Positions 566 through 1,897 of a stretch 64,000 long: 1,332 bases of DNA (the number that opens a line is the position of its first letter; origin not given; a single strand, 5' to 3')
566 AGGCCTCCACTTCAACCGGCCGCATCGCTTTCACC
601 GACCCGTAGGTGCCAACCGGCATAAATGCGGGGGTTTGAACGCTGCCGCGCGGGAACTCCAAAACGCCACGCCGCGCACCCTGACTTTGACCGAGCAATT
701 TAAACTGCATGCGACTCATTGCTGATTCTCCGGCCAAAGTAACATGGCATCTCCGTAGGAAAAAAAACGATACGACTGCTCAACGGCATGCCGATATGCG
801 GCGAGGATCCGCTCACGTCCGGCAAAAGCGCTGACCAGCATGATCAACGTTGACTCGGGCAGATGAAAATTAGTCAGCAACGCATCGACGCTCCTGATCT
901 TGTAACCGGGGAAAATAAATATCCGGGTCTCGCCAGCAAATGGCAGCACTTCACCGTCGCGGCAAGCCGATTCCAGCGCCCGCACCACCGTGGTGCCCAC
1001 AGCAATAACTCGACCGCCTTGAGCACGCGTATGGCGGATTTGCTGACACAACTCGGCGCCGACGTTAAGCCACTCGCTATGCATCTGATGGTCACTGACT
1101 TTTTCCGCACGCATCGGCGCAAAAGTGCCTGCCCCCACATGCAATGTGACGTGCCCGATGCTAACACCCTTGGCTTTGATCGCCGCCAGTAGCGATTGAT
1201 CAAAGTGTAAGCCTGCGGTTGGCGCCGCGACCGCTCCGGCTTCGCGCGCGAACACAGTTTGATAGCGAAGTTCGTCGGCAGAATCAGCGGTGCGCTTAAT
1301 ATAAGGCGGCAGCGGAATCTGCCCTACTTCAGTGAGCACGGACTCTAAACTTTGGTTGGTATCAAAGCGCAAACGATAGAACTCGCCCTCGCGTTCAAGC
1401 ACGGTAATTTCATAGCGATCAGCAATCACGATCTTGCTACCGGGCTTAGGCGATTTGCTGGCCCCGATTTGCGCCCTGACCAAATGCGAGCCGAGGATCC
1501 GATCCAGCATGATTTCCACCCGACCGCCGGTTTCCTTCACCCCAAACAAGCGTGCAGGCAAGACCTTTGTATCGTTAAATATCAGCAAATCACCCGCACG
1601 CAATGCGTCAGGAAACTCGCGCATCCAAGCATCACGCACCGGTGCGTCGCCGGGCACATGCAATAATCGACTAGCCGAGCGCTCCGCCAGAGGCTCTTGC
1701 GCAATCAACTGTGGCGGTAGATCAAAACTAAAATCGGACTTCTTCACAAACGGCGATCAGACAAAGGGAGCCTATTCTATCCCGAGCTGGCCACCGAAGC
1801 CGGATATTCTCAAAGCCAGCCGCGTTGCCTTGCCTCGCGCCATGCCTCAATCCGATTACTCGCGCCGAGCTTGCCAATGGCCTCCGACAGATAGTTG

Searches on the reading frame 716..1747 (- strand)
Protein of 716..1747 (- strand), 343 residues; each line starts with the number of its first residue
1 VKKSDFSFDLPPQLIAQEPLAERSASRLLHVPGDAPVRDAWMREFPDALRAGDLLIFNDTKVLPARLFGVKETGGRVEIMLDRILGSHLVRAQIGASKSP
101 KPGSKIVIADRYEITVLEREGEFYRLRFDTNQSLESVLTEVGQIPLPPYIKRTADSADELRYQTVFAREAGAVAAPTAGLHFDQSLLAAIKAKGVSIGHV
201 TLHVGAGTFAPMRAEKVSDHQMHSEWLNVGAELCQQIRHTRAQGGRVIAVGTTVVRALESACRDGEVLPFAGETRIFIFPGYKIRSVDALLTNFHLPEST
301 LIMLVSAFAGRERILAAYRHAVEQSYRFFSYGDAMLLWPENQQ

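Call 62: find_encoding_contigs(protein=window:716-1747:-, flank=10000, max_places=4)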
Protein window:716-1747:- (343 aa): 13 contigs read that carry it; 4 places shown.
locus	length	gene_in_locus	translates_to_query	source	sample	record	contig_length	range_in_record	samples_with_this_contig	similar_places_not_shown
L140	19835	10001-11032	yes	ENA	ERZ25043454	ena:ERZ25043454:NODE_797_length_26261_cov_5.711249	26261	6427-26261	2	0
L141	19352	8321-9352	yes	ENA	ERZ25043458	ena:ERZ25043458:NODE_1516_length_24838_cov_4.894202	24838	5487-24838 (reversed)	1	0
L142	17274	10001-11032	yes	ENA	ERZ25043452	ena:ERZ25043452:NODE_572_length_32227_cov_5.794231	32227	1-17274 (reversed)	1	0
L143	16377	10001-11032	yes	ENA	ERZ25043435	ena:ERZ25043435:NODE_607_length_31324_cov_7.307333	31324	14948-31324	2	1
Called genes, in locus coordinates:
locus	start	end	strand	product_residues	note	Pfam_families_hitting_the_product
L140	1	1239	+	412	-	PF00109:ketoacyl-synt, PF00108:Thiolase_N (weak), PF02801:Ketoacyl-synt_C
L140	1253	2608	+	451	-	PF00425:Chorismate_bind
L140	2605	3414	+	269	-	PF01063:Aminotran_4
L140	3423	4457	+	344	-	PF02618:YceG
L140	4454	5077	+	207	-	PF13521:AAA_28 (weak), PF02223:Thymidylate_kin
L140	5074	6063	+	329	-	PF13177:DNA_pol3_delta2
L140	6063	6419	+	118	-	PF07238:PilZ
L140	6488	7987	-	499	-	PF00202:Aminotran_3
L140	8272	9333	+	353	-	PF07730:HisKA_3, PF13581:HATPase_c_2 (weak), PF02518:HATPase_c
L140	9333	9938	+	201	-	PF00072:Response_reg, PF00196:GerE, PF04545:Sigma70_r4, PF08281:Sigma70_r4_2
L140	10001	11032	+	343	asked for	PF02547:Queuosine_synth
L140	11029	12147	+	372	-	PF01702:TGT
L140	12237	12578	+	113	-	PF02699:YajC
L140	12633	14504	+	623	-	PF13721:SecD-TM1, PF21760:SecD_1st, PF22599:SecDF_P1_head, PF02355:SecD_SecF_C, PF00873:ACR_tran (weak), PF03176:MMPL (weak)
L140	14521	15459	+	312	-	PF07549:Sec_GG (weak), PF02355:SecD_SecF_C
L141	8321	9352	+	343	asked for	PF02547:Queuosine_synth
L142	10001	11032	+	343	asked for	PF02547:Queuosine_synth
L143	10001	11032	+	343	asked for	PF02547:Queuosine_synth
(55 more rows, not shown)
